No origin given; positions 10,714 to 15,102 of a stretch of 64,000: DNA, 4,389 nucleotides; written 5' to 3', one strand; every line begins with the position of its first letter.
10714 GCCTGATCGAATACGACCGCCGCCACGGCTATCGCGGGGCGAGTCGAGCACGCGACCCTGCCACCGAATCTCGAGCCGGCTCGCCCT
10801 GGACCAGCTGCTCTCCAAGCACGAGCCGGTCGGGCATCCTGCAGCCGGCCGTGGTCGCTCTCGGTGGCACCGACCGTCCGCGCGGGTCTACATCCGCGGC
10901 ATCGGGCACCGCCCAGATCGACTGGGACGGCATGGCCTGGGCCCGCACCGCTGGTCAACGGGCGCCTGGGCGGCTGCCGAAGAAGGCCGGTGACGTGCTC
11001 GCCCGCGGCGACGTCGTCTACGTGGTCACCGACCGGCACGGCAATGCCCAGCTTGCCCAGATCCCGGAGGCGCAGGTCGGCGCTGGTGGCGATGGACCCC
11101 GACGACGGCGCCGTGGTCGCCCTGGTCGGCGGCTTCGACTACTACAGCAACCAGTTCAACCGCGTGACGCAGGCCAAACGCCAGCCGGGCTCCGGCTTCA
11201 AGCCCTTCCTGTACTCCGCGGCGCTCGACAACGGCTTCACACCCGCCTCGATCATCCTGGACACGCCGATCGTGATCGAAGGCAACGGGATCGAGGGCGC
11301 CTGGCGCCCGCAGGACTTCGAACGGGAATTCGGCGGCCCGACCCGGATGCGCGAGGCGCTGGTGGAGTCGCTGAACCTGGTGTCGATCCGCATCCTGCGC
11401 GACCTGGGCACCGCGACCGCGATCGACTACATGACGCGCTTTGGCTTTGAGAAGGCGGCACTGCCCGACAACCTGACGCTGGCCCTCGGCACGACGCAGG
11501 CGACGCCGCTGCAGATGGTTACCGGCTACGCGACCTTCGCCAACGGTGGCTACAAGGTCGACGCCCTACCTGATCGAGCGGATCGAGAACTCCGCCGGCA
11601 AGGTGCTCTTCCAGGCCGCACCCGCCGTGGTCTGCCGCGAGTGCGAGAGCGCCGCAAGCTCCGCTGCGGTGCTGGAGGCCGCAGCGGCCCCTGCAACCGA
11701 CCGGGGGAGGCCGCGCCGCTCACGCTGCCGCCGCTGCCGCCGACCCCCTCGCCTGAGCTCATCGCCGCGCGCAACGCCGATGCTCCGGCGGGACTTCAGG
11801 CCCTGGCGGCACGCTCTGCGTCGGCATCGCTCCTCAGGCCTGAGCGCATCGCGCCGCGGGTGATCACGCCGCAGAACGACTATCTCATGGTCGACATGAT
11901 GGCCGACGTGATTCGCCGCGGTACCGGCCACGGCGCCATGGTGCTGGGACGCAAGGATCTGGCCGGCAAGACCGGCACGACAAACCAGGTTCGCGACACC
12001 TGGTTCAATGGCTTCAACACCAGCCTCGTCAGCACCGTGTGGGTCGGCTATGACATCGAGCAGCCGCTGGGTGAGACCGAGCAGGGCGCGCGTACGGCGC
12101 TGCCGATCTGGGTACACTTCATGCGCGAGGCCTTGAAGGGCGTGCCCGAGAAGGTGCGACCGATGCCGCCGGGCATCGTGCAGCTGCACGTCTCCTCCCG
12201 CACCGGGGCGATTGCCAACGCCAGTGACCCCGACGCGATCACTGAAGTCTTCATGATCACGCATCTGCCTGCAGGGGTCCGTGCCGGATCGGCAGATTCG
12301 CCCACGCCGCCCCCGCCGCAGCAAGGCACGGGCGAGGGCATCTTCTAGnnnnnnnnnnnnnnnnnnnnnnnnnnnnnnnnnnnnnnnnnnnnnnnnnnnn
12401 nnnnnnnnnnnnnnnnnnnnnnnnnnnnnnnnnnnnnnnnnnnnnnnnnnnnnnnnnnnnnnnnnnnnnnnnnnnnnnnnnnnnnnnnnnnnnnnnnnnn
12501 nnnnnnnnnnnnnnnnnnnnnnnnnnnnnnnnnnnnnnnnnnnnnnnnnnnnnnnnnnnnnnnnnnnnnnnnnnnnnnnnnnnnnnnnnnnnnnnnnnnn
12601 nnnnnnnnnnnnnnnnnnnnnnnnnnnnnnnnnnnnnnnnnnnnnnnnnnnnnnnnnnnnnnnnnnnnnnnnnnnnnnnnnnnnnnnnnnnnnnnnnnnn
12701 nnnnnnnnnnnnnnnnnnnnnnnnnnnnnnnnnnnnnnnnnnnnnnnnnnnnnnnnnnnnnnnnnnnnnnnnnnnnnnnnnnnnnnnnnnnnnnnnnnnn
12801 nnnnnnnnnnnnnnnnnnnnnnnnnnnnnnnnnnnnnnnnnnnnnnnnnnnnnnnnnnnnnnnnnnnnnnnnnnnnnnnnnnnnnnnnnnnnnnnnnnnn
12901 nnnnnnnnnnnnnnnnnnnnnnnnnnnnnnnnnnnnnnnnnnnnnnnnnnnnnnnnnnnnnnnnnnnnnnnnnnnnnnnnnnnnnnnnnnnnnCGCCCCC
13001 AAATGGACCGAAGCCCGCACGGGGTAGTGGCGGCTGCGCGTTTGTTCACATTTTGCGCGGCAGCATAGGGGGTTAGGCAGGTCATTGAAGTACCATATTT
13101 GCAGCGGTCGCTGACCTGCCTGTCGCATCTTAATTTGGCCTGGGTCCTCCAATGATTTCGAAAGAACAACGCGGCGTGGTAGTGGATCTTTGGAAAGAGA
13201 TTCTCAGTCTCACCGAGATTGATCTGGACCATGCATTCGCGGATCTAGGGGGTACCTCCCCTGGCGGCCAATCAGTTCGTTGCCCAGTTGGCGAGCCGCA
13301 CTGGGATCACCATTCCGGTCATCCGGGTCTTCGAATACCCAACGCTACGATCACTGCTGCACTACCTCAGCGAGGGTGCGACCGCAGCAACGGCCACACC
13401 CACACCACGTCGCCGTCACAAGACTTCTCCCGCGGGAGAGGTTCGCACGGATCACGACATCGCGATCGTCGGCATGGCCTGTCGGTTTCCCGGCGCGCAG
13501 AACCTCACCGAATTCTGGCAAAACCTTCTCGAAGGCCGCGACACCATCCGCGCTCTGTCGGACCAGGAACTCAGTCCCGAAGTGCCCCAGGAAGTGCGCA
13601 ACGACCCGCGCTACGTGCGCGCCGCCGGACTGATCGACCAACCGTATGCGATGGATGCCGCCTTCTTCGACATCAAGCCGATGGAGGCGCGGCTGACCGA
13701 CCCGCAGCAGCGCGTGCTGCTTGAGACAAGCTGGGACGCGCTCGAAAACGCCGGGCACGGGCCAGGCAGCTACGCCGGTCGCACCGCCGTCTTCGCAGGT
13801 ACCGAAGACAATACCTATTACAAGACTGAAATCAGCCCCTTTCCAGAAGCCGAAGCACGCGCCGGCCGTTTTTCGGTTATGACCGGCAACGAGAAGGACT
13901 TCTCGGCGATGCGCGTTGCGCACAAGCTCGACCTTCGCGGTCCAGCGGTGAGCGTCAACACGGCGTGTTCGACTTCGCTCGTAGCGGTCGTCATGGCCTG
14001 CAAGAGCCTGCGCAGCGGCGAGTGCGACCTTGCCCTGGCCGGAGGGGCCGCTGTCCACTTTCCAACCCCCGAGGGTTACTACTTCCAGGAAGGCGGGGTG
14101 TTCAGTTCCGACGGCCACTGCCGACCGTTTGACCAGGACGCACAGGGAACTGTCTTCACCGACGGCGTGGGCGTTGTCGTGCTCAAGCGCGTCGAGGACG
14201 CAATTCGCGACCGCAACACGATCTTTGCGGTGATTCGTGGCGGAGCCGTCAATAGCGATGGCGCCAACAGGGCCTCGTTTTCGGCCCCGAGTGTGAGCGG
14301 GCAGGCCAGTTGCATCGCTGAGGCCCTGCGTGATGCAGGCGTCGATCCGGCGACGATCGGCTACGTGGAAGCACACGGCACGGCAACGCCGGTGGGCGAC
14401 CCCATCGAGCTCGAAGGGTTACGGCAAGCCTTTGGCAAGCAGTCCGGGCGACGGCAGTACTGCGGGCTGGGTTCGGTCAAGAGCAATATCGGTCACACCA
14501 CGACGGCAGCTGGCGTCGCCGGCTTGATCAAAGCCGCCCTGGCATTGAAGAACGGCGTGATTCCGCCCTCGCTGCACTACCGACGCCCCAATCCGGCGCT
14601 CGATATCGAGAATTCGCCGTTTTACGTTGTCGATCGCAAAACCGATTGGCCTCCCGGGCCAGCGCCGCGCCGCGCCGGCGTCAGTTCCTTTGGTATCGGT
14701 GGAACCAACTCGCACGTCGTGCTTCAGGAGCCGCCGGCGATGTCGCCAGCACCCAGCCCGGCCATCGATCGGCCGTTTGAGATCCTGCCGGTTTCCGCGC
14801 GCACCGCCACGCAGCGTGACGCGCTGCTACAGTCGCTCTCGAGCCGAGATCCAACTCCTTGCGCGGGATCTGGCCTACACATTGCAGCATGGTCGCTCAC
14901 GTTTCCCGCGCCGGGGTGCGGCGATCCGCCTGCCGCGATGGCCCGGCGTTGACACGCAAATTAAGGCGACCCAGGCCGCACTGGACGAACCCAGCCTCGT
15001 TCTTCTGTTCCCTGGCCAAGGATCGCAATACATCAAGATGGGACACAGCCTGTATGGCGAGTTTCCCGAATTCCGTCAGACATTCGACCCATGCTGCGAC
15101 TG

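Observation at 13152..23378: PKS (T-KS-AT-T-T) + NRPS (C-A-T) + two unrelated alpha/beta-hydrolases attached to an exosortase-A-style EPS locus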

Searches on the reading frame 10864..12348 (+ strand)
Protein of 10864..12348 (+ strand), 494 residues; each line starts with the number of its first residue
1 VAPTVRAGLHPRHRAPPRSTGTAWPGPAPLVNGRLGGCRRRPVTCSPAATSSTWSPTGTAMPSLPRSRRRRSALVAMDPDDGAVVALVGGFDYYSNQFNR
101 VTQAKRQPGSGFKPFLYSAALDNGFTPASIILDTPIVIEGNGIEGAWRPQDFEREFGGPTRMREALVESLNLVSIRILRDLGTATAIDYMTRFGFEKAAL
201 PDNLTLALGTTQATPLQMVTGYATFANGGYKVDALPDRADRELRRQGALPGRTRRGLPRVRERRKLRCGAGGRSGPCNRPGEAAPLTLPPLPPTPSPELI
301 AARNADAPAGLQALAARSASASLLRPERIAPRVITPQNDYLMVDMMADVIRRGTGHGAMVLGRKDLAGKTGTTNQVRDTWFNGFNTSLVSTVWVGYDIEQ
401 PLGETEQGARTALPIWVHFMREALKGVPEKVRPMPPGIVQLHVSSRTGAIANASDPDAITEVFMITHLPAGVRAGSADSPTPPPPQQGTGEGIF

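Call 37: search_protein_families(library=ncbifam, proteins=[window:10864-12348:+], max_evalue=0.00001)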
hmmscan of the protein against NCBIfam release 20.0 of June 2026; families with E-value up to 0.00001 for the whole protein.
window:10864-12348:+ (494 aa): 12 families
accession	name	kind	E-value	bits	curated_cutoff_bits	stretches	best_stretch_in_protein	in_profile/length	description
TIGR02074.1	PBP_1a_fam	subfamily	3.8e-81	273.5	508.75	2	69-234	257-420/535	PBP1A family penicillin-binding protein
NF008643.0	PRK11636.1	equivalog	9.9e-74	249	1263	2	71-234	426-589/850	peptidoglycan glycosyltransferase/peptidoglycan DD-transpeptidase MrcA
NF051885.1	tranpepglycosPbpC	equivalog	3.5e-65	220.8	900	2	70-234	324-481/632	multimodular transpeptidase-transglycosylase PbpC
TIGR02071.1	PBP_1b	equivalog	3.6e-47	161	717.75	2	71-232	405-567/729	penicillin-binding protein 1B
TIGR02073.1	PBP_1c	equivalog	1.3e-44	153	494.2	2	71-230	274-434/728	penicillin-binding protein 1C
NF007061.0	PRK09506.1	equivalog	2.6e-38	131.4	1120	2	72-231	470-630/825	bifunctional glycosyl transferase/transpeptidase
NF011423.0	PRK14850.1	equivalog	2.2e-30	105.7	1275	2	72-232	416-577/764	penicillin-binding protein 1b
NF038276.1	strep_PBP2A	exception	4.1e-30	104.7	1100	1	69-234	351-516/716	penicillin-binding protein PBP2A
NF008414.0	PRK11240.1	equivalog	5.4e-25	87.6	1121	1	69-231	298-461/774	peptidoglycan glycosyltransferase PbpC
TIGR03423.1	pbp2_mrdA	equivalog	9e-19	67.4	455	1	98-198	297-393/593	penicillin-binding protein 2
NF038274.1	strep_PBP1B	exception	4.6e-17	61.6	1225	1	75-230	382-536/745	penicillin-binding protein PBP1B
NF038272.1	strep_PBP1A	exception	5.4e-13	48.1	1075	1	75-230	330-493/658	penicillin-binding protein PBP1A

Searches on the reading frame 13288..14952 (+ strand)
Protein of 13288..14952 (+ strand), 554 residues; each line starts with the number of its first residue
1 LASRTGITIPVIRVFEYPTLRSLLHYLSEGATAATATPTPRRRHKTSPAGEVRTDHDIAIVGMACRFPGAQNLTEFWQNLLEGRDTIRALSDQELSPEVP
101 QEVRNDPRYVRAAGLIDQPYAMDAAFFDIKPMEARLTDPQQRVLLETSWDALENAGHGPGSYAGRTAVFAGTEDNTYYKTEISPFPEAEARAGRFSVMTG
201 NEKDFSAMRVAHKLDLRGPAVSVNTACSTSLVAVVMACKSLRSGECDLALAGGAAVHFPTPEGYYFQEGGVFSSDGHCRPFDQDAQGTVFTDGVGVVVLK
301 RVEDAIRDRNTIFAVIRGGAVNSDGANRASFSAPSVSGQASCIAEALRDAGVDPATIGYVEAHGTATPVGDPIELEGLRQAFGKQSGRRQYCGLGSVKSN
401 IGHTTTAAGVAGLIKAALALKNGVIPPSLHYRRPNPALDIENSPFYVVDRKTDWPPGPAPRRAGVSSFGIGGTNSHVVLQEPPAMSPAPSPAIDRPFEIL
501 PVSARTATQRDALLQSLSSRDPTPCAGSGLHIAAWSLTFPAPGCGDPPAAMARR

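Call 4: search_protein_families(library=ncbifam, proteins=[window:13288-14952:+], max_evalue=0.001)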
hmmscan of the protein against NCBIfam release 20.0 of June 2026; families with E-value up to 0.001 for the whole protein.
window:13288-14952:+ (554 aa): 26 families (the best 25 are shown)
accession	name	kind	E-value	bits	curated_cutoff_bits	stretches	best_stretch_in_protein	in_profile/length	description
NF045894.1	PKS_plus_SDR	equivalog_domain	1.9e-145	486.4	1740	1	57-512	2-461/1515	type I polyketide synthase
NF040607.1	mycolic_Pks13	equivalog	4e-130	435.6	2100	1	4-485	51-529/1680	polyketide synthase Pks13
NF041183.1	Pks2_ls1_myc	equivalog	2.7e-106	356.2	2400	1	58-513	4-460/2086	sulfolipid-1 biosynthesis phthioceranic/hydroxyphthioceranic acid synthase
TIGR02813.1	omega_3_PfaA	subfamily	3.8e-82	276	1010.1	1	207-482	186-462/2582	polyketide-type polyunsaturated fatty acid synthase PfaA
TIGR03150.1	fabF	equivalog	1.4e-48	165.6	493.75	1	58-479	3-406/407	beta-ketoacyl-ACP synthase II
NF005589.0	PRK07314.1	subfamily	9.1e-48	163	387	1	58-480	6-410/413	beta-ketoacyl-ACP synthase II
NF004970.0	PRK06333.1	subfamily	6.4e-45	153.7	525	1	205-480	151-420/424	beta-ketoacyl-ACP synthase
NF005490.0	PRK07103.1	equivalog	2.9e-42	145.2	445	1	56-480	4-411/414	polyketide beta-ketoacyl:acyl carrier protein synthase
NF053555.1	prodigi_MBC_PigJ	equivalog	6.5e-41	140.4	900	1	206-480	492-757/759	prodigiosin MBC biosynthesis protein PigJ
NF058662.1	cispenta_AmcF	equivalog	7.2e-38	130.5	325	1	207-440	109-336/369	cispentacin biosynthesis acyltransferase subunit AmcF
NF005076.0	PRK06501.1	equivalog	8.3e-38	130.4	629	1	207-483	155-424/425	beta-ketoacyl-ACP synthase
NF006434.0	PRK08722.1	equivalog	4e-36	124.7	759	1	215-479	152-411/414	beta-ketoacyl-ACP synthase II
NF006618.0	PRK09185.1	subfamily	1.5e-35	123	407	1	165-480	97-391/394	beta-ketoacyl-ACP synthase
NF004618.0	PRK05952.1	equivalog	9.3e-33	113.7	455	1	205-481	125-382/384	beta-ketoacyl-ACP synthase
NF005935.0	PRK07967.1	equivalog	5.1e-31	107.9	630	1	187-481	123-403/406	beta-ketoacyl-ACP synthase I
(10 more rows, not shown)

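Call 5: search_protein_families(library=pfam, proteins=[window:13288-14952:+], max_evalue=0.001)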
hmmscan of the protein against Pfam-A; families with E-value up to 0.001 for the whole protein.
window:13288-14952:+ (554 aa): 4 families
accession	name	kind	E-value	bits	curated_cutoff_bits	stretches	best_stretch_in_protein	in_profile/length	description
PF00109.32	ketoacyl-synt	-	4.4e-74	249.7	20.8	1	56-305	2-252/252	Beta-ketoacyl synthase, N-terminal domain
PF02801.28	Ketoacyl-synt_C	-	1.1e-43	148.5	20.8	1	314-431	2-118/119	Beta-ketoacyl synthase, C-terminal domain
PF16197.11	KAsynt_C_assoc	-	5.3e-16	59.4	33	1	434-520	1-83/111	Ketoacyl-synthetase C-terminal extension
PF00108.29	Thiolase_N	-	3.5e-06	27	26.4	1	199-254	55-112/260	Thiolase, N-terminal domain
